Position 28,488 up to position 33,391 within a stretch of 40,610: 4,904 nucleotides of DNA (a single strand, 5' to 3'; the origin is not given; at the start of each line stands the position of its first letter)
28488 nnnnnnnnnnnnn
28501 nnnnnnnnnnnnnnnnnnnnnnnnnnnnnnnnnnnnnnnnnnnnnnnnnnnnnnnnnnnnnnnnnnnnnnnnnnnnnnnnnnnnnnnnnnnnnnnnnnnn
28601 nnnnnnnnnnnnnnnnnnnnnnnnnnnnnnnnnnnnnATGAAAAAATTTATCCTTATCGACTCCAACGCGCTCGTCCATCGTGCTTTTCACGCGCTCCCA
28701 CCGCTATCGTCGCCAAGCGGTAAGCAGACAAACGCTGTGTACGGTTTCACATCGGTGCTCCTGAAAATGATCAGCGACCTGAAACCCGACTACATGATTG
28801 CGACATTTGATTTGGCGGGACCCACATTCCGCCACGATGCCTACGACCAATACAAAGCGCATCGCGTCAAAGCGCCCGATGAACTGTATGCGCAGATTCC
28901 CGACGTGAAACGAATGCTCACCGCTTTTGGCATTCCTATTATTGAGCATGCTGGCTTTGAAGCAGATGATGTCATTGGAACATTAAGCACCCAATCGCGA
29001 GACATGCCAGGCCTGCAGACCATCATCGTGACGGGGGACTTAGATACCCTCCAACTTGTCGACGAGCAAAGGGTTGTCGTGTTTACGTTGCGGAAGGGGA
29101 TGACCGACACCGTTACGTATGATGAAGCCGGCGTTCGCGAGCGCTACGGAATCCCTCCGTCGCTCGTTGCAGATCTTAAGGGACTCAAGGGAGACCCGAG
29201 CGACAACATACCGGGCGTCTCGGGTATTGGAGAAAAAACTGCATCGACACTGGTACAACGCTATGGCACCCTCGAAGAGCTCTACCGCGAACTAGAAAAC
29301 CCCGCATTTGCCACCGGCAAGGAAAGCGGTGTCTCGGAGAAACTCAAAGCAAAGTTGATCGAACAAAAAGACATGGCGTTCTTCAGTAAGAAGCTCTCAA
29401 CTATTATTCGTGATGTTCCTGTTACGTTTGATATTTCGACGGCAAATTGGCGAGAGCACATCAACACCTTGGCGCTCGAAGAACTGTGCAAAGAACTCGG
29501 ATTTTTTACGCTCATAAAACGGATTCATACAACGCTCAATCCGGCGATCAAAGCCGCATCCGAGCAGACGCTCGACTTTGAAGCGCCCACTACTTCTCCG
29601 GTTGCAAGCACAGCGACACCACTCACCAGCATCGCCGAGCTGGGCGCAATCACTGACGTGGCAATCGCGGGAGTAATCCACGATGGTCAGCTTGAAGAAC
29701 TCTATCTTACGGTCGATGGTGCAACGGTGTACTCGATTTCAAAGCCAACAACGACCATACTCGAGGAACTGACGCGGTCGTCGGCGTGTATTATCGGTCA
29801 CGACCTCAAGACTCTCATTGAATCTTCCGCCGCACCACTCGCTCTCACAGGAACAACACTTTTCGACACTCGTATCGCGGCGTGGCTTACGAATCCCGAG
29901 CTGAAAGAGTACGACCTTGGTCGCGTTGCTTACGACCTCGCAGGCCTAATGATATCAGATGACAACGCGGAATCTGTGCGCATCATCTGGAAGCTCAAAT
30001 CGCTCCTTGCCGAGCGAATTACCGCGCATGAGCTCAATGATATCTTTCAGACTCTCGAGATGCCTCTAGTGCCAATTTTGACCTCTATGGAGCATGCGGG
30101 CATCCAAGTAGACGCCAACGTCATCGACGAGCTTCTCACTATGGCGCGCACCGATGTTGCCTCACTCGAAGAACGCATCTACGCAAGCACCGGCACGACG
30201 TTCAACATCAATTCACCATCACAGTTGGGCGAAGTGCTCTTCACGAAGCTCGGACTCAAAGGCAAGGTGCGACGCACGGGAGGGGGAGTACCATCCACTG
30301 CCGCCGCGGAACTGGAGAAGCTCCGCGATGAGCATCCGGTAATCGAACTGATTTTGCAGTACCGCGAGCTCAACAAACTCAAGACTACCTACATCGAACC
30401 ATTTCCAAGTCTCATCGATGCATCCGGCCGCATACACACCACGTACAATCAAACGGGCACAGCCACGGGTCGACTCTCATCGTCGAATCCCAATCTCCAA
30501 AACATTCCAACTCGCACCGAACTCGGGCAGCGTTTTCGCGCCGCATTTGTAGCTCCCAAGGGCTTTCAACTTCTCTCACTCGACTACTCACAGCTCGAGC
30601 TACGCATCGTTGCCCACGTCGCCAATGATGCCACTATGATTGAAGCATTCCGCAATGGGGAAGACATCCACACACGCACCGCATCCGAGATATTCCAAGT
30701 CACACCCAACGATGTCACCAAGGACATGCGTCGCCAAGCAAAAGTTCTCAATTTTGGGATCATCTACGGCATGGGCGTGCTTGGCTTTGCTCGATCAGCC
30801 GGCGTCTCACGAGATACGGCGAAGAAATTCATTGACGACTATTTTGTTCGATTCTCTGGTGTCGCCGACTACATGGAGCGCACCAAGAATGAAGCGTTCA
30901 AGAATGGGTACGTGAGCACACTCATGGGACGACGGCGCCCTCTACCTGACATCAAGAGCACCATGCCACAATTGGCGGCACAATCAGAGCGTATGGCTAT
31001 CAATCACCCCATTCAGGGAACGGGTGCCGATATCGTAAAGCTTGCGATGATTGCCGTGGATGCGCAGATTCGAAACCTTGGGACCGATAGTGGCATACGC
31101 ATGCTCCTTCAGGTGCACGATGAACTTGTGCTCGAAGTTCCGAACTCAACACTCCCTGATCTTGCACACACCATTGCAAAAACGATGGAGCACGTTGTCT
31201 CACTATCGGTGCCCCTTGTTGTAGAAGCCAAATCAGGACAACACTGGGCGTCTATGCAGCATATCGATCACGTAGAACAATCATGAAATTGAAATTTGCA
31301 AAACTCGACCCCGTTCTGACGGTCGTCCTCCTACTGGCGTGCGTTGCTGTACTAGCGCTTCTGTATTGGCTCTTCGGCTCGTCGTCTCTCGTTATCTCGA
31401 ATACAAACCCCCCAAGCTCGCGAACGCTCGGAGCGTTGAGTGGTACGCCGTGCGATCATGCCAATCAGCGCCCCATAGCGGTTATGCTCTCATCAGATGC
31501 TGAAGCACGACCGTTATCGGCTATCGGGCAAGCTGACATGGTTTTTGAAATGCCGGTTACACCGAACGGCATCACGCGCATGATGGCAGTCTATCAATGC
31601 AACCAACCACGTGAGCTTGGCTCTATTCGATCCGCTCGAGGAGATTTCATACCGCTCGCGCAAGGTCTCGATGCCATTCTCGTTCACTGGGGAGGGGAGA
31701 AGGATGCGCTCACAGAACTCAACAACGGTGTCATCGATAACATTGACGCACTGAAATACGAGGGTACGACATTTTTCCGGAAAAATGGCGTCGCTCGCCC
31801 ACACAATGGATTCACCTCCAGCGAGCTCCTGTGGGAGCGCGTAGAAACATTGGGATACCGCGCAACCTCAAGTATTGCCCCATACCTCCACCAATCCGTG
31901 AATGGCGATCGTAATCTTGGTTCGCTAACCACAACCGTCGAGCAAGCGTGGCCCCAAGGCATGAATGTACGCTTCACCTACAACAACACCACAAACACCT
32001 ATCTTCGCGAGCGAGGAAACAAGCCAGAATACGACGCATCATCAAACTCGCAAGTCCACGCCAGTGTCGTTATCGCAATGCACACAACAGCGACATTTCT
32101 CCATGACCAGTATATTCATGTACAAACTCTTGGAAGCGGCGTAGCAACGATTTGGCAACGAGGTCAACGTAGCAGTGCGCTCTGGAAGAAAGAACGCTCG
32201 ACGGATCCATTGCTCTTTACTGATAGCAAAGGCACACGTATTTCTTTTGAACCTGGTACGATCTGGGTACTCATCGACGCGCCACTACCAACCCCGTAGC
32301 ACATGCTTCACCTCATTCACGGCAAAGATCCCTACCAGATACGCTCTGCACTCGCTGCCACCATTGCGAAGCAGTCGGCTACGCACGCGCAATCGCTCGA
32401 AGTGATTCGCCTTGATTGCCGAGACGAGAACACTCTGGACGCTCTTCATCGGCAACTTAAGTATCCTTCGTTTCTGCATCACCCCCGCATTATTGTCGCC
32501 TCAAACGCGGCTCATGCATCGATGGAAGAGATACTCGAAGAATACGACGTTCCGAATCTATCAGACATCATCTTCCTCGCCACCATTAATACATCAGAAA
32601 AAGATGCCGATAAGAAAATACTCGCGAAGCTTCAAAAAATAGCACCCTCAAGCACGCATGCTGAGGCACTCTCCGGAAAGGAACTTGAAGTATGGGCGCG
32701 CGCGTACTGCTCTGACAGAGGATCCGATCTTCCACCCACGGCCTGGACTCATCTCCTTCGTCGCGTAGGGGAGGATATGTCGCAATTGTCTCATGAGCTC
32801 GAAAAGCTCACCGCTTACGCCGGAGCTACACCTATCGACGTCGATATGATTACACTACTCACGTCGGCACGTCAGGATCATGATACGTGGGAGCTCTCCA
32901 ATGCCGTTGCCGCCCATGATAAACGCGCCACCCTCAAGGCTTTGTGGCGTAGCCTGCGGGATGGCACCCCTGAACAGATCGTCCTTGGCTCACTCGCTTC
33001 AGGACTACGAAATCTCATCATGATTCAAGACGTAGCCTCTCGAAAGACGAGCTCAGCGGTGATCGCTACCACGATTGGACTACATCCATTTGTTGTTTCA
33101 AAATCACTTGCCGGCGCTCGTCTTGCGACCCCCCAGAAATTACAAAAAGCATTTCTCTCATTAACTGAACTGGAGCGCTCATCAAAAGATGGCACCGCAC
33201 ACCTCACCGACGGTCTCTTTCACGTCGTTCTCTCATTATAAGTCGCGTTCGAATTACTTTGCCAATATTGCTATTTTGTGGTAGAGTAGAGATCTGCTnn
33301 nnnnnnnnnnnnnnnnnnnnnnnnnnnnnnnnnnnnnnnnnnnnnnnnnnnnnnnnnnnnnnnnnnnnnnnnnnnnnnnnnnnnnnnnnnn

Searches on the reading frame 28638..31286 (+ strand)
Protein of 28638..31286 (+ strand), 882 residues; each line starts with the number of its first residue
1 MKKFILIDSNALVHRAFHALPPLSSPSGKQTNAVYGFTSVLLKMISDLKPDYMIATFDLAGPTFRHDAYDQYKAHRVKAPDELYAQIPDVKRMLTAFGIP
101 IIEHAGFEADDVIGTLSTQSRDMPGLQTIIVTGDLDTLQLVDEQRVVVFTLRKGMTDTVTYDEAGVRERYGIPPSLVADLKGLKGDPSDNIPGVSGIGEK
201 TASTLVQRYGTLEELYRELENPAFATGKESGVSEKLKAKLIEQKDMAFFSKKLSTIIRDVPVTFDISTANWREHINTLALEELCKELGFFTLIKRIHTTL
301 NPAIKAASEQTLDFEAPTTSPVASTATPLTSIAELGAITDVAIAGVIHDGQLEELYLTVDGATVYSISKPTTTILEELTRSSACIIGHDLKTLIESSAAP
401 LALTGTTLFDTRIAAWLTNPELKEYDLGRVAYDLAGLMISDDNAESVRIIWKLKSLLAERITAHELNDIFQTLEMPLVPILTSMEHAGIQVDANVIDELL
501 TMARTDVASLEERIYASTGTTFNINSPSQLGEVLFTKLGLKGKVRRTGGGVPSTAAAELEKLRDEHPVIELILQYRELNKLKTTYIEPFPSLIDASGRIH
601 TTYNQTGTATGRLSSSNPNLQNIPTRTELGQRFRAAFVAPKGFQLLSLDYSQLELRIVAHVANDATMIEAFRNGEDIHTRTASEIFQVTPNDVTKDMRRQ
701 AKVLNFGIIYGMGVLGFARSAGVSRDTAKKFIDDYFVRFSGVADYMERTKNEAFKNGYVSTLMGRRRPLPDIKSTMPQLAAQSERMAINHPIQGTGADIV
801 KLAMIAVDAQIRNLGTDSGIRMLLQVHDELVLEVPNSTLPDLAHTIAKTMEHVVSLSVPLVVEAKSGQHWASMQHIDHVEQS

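Call 94: search_protein_families(library=pfam, proteins=[window:28638-31286:+], max_evalue=0.001)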
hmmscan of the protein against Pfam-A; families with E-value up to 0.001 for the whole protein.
window:28638-31286:+ (882 aa): 3 families
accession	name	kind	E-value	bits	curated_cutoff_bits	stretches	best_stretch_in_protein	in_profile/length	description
PF00476.26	DNA_pol_A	-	1.3e-148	495.4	34.3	1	497-871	5-380/381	DNA polymerase family A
PF02739.22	5_3_exonuc_N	-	2.1e-54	184.1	34.3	1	3-171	1-164/164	5'-3' exonuclease, N-terminal resolvase-like domain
PF01367.25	5_3_exonuc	-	7.6e-28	97.3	40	1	172-273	1-93/97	5'-3' exonuclease, C-terminal SAM fold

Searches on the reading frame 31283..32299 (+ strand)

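Call 94: search_protein_families(library=pfam, proteins=[window:31283-32299:+], max_evalue=0.001)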
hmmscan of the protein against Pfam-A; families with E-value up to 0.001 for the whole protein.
window:31283-32299:+ (338 aa): 2 families
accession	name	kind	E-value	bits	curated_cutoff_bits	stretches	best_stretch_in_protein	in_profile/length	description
PF11258.13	DUF3048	-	8.7e-38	130.2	25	1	58-193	10-148/148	Protein of unknown function (DUF3048) N-terminal domain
PF17479.7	DUF3048_C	-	6e-19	68.9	25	1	227-329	9-114/114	Protein of unknown function (DUF3048) C-terminal domain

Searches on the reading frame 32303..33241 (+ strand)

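Call 94: search_protein_families(library=pfam, proteins=[window:32303-33241:+], max_evalue=0.001)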
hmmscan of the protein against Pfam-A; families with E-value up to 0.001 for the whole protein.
window:32303-33241:+ (312 aa): 1 family
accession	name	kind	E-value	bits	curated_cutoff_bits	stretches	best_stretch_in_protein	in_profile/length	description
PF21694.2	DNA_pol3_delta_C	-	5.3e-13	49.5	27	1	194-299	3-108/121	DNA polymerase III delta subunit, C-terminal domain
